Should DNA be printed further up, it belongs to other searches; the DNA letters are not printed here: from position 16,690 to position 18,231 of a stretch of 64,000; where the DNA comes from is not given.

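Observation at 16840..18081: ArdC-like protein (ssDNA-binding N-domain plus HExxH metalloprotease) in a phage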

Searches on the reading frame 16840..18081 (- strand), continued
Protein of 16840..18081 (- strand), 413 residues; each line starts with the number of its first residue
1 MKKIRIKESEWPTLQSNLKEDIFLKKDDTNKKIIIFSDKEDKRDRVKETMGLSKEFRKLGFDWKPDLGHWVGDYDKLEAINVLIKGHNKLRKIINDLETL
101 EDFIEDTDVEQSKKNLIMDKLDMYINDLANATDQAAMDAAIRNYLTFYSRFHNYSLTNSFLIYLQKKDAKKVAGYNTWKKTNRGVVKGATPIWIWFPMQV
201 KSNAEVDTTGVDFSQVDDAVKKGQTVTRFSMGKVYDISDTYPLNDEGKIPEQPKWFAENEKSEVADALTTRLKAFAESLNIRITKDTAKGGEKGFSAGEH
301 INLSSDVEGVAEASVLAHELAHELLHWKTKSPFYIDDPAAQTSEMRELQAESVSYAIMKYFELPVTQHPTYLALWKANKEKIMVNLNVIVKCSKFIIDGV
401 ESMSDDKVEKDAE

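Call 35: search_protein_families(library=pfam, proteins=[P0137, P0130, P0140, P0149, P0123, P0224, P0231, P0246, P0259, P0267], max_evalue=0.01)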
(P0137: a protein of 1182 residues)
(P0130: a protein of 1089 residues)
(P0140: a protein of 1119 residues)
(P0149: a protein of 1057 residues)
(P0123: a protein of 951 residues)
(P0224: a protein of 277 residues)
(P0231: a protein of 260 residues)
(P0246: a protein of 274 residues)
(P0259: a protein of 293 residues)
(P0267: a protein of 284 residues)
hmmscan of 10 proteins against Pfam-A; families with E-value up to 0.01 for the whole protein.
P0137 (1182 aa): 1 family
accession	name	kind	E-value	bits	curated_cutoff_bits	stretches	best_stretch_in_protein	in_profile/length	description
PF08401.16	ArdcN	-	9.2e-08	32.8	22.6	1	913-997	34-123/123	N-terminal domain of anti-restriction factor ArdC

P0130 (1089 aa): 1 family
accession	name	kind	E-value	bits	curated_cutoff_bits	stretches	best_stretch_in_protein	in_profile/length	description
PF08401.16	ArdcN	-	2.7e-09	37.7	22.6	1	820-908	33-123/123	N-terminal domain of anti-restriction factor ArdC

P0140 (1119 aa): 2 families
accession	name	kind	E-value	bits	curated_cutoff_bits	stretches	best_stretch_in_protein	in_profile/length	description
PF08401.16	ArdcN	-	2e-08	34.9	22.6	1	846-907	34-100/123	N-terminal domain of anti-restriction factor ArdC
PF18905.5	DUF5661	-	9.5e-07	29.5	27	1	45-86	18-61/65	Protein of unknown function (DUF5661)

P0149 (1057 aa): 2 families
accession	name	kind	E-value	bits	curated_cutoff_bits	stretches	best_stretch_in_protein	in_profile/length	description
PF08401.16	ArdcN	-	1.6e-09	38.5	22.6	1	640-719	32-115/123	N-terminal domain of anti-restriction factor ArdC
PF06114.19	Peptidase_M78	-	0.0075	16.5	22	0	788-861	14-88/123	IrrE N-terminal-like domain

P0123 (951 aa): 2 families
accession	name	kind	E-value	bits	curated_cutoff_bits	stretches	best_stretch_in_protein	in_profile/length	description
PF08401.16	ArdcN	-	5.8e-08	33.4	22.6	1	680-743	33-101/123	N-terminal domain of anti-restriction factor ArdC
PF06114.19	Peptidase_M78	-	0.0032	17.7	22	1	814-889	2-79/123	IrrE N-terminal-like domain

P0224 (277 aa): 2 families
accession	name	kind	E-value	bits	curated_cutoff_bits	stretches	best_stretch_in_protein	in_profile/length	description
PF08401.16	ArdcN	-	5.4e-10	40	22.6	1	33-117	34-123/123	N-terminal domain of anti-restriction factor ArdC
PF06114.19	Peptidase_M78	-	2.1e-05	24.8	22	1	152-229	2-85/123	IrrE N-terminal-like domain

P0231 (260 aa): 2 families
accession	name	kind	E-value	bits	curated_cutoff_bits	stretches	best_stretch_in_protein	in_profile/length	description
PF08401.16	ArdcN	-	1.6e-12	48.2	22.6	1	34-96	34-101/123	N-terminal domain of anti-restriction factor ArdC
PF06114.19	Peptidase_M78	-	0.0028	17.9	22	1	178-215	43-87/123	IrrE N-terminal-like domain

P0246 (274 aa): 3 families
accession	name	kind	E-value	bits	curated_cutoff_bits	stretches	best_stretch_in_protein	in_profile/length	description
PF08401.16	ArdcN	-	6.7e-08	33.2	22.6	1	32-98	33-101/123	N-terminal domain of anti-restriction factor ArdC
PF06114.19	Peptidase_M78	-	2.1e-06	28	22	1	165-223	22-86/123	IrrE N-terminal-like domain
PF12771.13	SusD-like_2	-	0.006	15.9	27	1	26-75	340-390/415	Starch-binding associating with outer membrane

P0259 (293 aa): 2 families
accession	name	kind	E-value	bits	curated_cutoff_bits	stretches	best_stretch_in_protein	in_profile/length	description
PF08401.16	ArdcN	-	6.4e-13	49.4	22.6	1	21-123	22-123/123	N-terminal domain of anti-restriction factor ArdC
PF06114.19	Peptidase_M78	-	0.0095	16.2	22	0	178-231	28-86/123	IrrE N-terminal-like domain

P0267 (284 aa): 1 family
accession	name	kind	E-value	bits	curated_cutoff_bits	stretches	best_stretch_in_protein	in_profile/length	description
PF08401.16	ArdcN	-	1.3e-13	51.6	22.6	1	6-119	3-123/123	N-terminal domain of anti-restriction factor ArdC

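Call 55: search_protein_families(library=phrogs, proteins=[P0137, P0130, P0140, P0149, P0128, P0131, P0135, P0143, P0147], max_evalue=0.001)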
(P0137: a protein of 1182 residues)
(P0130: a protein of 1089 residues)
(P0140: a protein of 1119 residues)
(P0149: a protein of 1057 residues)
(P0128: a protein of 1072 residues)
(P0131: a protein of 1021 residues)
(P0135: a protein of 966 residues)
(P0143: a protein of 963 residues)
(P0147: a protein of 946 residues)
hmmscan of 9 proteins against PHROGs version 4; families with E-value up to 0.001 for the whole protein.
P0137 (1182 aa): 1 family
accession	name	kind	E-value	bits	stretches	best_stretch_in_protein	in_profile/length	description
phrog_7245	-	moron, auxiliary metabolic gene and host takeover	1.4e-17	64.9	1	915-1170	45-311/324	anti-restriction protein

P0130 (1089 aa): 1 family
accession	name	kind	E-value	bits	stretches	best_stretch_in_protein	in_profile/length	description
phrog_7245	-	moron, auxiliary metabolic gene and host takeover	3.3e-21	76.8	1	825-1080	45-310/324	anti-restriction protein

P0140 (1119 aa): 1 family
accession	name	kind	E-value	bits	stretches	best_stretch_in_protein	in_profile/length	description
phrog_7245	-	moron, auxiliary metabolic gene and host takeover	3.7e-17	63.5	1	848-1108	45-308/324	anti-restriction protein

P0149 (1057 aa): 1 family
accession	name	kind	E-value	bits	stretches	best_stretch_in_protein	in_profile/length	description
phrog_7245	-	moron, auxiliary metabolic gene and host takeover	7.3e-12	46.1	1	643-906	44-310/324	anti-restriction protein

P0128 (1072 aa): 2 families
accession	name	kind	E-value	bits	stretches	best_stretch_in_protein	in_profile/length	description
phrog_7245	-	moron, auxiliary metabolic gene and host takeover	5.2e-19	69.6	1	818-1068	45-308/324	anti-restriction protein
phrog_87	-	other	0.00034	21.4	0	934-1016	41-120/227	metallo-protease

P0131 (1021 aa): 1 family
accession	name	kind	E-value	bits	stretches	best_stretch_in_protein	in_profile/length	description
phrog_7245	-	moron, auxiliary metabolic gene and host takeover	1.8e-17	64.5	1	735-999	43-309/324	anti-restriction protein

P0135 (966 aa): 1 family
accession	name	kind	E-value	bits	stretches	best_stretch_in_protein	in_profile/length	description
phrog_7245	-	moron, auxiliary metabolic gene and host takeover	6.4e-18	66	1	709-960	44-307/324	anti-restriction protein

P0143 (963 aa): 1 family
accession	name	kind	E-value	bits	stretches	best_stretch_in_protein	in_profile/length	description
phrog_7245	-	moron, auxiliary metabolic gene and host takeover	1e-16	62.1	1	684-948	44-317/324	anti-restriction protein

P0147 (946 aa): 1 family
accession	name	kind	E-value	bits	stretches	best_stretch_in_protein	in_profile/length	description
phrog_7245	-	moron, auxiliary metabolic gene and host takeover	2.7e-10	40.9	1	646-919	46-307/324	anti-restriction protein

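Call 71: fold_search(model_id=the predicted structure, library=viral)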
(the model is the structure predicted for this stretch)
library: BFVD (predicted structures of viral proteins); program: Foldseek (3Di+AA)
matches with E <= 10: 185; with E <= 0.001: 0
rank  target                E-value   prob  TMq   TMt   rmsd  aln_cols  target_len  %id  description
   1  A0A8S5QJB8            1.7e-02  1.00  0.19  0.64   7.7       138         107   15  Uncharacterized protein [Siphoviridae sp. ctezl47]
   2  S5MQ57                1.9e-02  0.99  0.19  0.41   7.9       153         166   16  Uncharacterized protein [Sinorhizobium phage phiM12]
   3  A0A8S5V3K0            3.3e-02  0.99  0.18  0.46   7.4       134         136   22  IrrE protein [Myoviridae sp. ctk6V34]
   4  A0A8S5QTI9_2          4.9e-02  0.66  0.21  0.09  16.7       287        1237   14  Structural protein [CrAss-like virus sp. ctDAq1]
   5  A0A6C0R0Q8            7.5e-02  0.87  0.20  0.38   6.7       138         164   20  Uncharacterized protein [Alteromonas phage vB_AmeM_PT11-V22]
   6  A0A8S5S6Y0            7.5e-02  0.80  0.17  0.29  13.4       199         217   14  IrrE protein [Siphoviridae sp. ctAFE3]
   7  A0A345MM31            7.9e-02  0.75  0.15  0.32  13.0       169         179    8  (no name in the UniProt tables at hand)
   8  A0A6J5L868            9.2e-02  0.63  0.17  0.29   9.3       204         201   10  Uncharacterized protein [uncultured Caudovirales phage]
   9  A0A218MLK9            1.4e-01  0.87  0.14  0.19  10.1       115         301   20  Uncharacterized protein [uncultured virus]
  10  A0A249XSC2            1.5e-01  0.66  0.15  0.32  12.6       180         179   12  Uncharacterized protein [Mycobacterium phage Phabba]
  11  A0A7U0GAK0            1.5e-01  0.57  0.18  0.18   9.5       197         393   10  VWA-like domain-containing protein [Klebsiella phage vB_KpP_FBKp27]
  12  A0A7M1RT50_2          2.0e-01  0.35  0.20  0.08  18.9       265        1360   13  Uncharacterized protein [uncultured phage cr7_1]
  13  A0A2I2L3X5            2.3e-01  0.96  0.12  0.28   6.7        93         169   12  Uncharacterized protein [Orpheovirus IHUMI-LCC2]
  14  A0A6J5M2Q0            2.4e-01  0.89  0.19  0.39  11.1       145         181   23  IrrE N-terminal-like domain-containing protein [uncultured Caudovirales phage]
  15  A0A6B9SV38            2.6e-01  0.72  0.12  0.48   7.9        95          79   18  (no name in the UniProt tables at hand)
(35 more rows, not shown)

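Call 74: find_encoding_contigs(protein=P0224, flank=8000, max_places=2)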
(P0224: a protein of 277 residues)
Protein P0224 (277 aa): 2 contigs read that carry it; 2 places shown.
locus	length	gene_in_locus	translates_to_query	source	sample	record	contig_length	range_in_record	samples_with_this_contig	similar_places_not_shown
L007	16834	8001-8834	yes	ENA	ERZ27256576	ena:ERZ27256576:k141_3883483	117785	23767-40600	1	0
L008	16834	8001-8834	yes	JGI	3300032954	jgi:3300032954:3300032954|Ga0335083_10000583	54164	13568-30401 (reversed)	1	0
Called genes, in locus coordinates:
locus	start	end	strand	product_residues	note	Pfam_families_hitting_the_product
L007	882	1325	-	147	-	PF07463:NUMOD4, PF13392:HNH_3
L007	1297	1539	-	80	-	-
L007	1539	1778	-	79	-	-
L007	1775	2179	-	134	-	PF10263:SprT-like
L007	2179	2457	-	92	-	-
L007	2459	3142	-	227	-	-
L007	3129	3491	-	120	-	PF00472:RF-1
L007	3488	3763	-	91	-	-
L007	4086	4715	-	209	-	-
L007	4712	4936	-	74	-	-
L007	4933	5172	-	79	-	-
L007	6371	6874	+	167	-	-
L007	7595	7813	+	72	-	-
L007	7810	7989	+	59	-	-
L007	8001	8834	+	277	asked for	PF08401:ArdcN, PF06114:Peptidase_M78 (faint)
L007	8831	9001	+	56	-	-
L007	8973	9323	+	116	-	-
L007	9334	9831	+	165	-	-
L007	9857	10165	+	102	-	-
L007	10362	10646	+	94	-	-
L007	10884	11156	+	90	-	-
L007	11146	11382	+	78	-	-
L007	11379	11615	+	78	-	-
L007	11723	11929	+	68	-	-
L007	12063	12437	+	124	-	-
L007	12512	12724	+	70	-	-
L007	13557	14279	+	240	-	-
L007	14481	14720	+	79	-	-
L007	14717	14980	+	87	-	-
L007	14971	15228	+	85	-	-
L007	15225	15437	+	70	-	-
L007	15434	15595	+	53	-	-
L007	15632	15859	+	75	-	-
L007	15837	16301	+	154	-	-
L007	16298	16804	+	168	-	PF26948:DUF8296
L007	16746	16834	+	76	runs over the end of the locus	-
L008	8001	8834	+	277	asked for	PF08401:ArdcN, PF06114:Peptidase_M78 (faint)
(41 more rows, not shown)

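Call 75: find_encoding_contigs(protein=P0259, flank=8000, max_places=2)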
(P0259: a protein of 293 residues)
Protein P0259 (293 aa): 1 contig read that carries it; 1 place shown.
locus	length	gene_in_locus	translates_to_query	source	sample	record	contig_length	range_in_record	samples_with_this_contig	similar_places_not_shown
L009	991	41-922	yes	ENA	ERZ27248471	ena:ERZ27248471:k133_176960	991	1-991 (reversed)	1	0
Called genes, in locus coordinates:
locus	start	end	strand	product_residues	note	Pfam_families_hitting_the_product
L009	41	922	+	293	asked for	PF08401:ArdcN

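Call 85: find_related_loci(query=A1, collection=viral_contigs, flank=10000)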
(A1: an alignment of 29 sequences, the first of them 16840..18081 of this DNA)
Query A1 (413 aa) in viral_contigs; peptide patterns used: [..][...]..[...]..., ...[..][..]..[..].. (x = any residue, [..] = any of these).
144 stretches matched a pattern; 75 encode a relative of the query (tblastn E <= 1e-3); 75 distinct loci.
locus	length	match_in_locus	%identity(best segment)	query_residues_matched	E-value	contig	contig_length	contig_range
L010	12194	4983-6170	68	15-407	2e-180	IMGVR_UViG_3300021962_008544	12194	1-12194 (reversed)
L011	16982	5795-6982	68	15-407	2e-180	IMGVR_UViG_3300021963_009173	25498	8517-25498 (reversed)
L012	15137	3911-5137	65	3-402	2e-180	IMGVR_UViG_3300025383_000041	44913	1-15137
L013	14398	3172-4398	65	3-402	2e-180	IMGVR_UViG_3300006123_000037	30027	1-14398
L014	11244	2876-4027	69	18-402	5e-180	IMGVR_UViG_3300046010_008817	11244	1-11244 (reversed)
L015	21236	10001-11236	74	1-407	0e+0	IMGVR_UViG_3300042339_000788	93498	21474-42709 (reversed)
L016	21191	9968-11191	55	3-402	3e-138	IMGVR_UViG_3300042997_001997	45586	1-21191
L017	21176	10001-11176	54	18-403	4e-136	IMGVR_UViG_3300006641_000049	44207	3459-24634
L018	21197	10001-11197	52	18-410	2e-133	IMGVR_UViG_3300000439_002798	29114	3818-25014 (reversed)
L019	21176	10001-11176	46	14-405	7e-104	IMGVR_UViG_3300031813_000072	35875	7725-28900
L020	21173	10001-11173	45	14-404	9e-102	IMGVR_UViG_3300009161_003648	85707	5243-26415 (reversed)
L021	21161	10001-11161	45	18-404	1e-100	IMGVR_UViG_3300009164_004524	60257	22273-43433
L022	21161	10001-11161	45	18-404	1e-100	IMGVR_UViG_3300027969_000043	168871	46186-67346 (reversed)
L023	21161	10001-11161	45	18-404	1e-100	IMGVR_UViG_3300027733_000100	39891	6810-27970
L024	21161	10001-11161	45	18-404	1e-100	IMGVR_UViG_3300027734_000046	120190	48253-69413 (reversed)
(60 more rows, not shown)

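Call 90: search_protein_families(library=pfam, alignment_id=A5, max_evalue=0.0001)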
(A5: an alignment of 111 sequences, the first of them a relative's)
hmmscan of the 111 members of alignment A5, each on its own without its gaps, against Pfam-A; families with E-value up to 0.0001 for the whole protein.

A. member 1, L001:12428-14674:+ (749 aa): 0 families

B. families by the number of members that match (of 111 scanned): 27 families (the first 25 are shown)
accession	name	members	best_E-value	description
PF07460.16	NUMOD3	3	3.2e-18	NUMOD3 motif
PF00293.34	NUDIX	3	1.8e-16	NUDIX domain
PF04965.19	GPW_gp25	3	4.4e-13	Baseplate wedge protein gp25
PF01471.23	PG_binding_1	3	4.1e-12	Putative peptidoglycan binding domain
PF00182.24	Glyco_hydro_19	3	3.1e-08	Chitinase class I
PF07486.17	Hydrolase_2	3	3.6e-08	Cell Wall Hydrolase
PF10263.15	SprT-like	2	3.4e-14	SprT-like family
PF07453.19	NUMOD1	2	9.6e-12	NUMOD1 domain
PF01541.30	GIY-YIG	2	7.4e-10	GIY-YIG catalytic domain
PF23790.1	Kyano_Gp96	2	2.2e-09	Kyanoviridae Gp96 protein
PF03420.18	Peptidase_S77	1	2.8e-28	Prohead core protein serine protease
PF02945.21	Endonuclease_7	1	1.1e-23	Recombination endonuclease VII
PF08291.16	Peptidase_M15_3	1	6.6e-20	Peptidase M15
PF00959.24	Phage_lysozyme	1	1.1e-13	Phage lysozyme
PF07282.18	Cas12f1-like_TNB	1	1.7e-11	Cas12f1-like, TNB domain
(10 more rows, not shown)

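Call 91: find_encoding_contigs(protein=P0051, flank=10000, max_places=1)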
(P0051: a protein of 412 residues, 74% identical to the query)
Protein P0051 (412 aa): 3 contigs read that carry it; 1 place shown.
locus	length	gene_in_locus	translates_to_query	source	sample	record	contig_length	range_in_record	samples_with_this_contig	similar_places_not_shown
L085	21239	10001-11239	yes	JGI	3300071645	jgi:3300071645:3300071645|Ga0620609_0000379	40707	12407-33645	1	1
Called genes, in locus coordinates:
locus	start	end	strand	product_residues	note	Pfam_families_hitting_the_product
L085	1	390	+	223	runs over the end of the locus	PF13392:HNH_3, PF07460:NUMOD3 (faint)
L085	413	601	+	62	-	-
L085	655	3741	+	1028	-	PF01551:Peptidase_M23, PF01832:Glucosaminidase (weak)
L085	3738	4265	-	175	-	PF23790:Kyano_Gp96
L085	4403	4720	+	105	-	-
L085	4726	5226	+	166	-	-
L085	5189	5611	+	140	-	PF25311:WDGH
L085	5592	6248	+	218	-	PF00149:Metallophos (weak), PF12850:Metallophos_2 (faint)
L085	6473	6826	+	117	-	-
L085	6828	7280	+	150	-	PF15891:Nuc_deoxyri_tr2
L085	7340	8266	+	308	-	PF01145:Band_7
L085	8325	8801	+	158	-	PF20274:cREC_REC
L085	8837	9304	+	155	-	-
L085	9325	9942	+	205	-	PF00929:RNase_T, PF13482:RNase_H_2 (faint)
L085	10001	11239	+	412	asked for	PF08401:ArdcN (weak)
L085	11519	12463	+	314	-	PF10544:T5orf172 (weak), PF13455:MUG113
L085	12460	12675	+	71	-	-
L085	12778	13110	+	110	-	-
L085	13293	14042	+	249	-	-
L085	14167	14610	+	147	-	-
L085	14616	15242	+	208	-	-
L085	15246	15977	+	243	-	PF01743:PolyA_pol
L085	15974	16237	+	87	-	-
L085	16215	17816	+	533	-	PF18127:NAMPT_N (weak), PF04095:NAPRTase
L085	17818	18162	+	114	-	-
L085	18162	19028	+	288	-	PF00156:Pribosyltran (weak), PF14572:Pribosyl_synth (weak)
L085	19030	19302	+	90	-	-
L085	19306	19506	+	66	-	-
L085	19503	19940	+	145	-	-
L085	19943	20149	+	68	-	-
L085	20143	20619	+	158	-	PF06941:NT5C (faint)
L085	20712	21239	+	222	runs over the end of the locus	PF00929:RNase_T (faint)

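Call 92: find_encoding_contigs(protein=P0068, flank=10000, max_places=1)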
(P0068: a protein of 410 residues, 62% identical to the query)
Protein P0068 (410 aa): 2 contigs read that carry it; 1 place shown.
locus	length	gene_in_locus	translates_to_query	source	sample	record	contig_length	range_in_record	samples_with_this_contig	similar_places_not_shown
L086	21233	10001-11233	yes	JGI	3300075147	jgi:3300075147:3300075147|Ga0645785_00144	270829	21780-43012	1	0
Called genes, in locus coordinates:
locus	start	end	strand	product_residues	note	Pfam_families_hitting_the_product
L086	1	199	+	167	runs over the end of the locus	-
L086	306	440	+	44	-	-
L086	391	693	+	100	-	-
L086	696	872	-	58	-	-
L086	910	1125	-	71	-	-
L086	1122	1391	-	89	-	-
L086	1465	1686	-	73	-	-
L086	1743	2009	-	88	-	-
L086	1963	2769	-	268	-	-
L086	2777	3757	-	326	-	-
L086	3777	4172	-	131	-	-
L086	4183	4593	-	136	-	-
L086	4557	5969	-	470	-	PF13306:LRR_5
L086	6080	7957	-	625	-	PF13306:LRR_5 (weak)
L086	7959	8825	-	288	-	-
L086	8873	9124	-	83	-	-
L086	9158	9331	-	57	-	-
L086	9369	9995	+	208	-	-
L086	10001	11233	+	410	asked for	PF08401:ArdcN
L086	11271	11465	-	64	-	-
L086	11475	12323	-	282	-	-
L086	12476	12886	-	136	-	PF01797:Y1_Tnp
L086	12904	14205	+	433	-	PF12323:HTH_OrfB_IS605, PF01385:OrfB_IS605, PF07282:Cas12f1-like_TNB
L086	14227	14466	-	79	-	-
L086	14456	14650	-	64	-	-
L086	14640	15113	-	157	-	-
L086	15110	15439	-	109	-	-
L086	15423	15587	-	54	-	-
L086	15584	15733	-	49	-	-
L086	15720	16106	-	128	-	PF20274:cREC_REC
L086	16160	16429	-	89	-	-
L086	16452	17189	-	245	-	PF00078:RVT_1 (weak)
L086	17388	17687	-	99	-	-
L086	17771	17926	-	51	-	-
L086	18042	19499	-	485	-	-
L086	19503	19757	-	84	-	-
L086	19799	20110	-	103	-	PF19197:DUF5872 (weak)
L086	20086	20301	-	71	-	PF19197:DUF5872 (weak)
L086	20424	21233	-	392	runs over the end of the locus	-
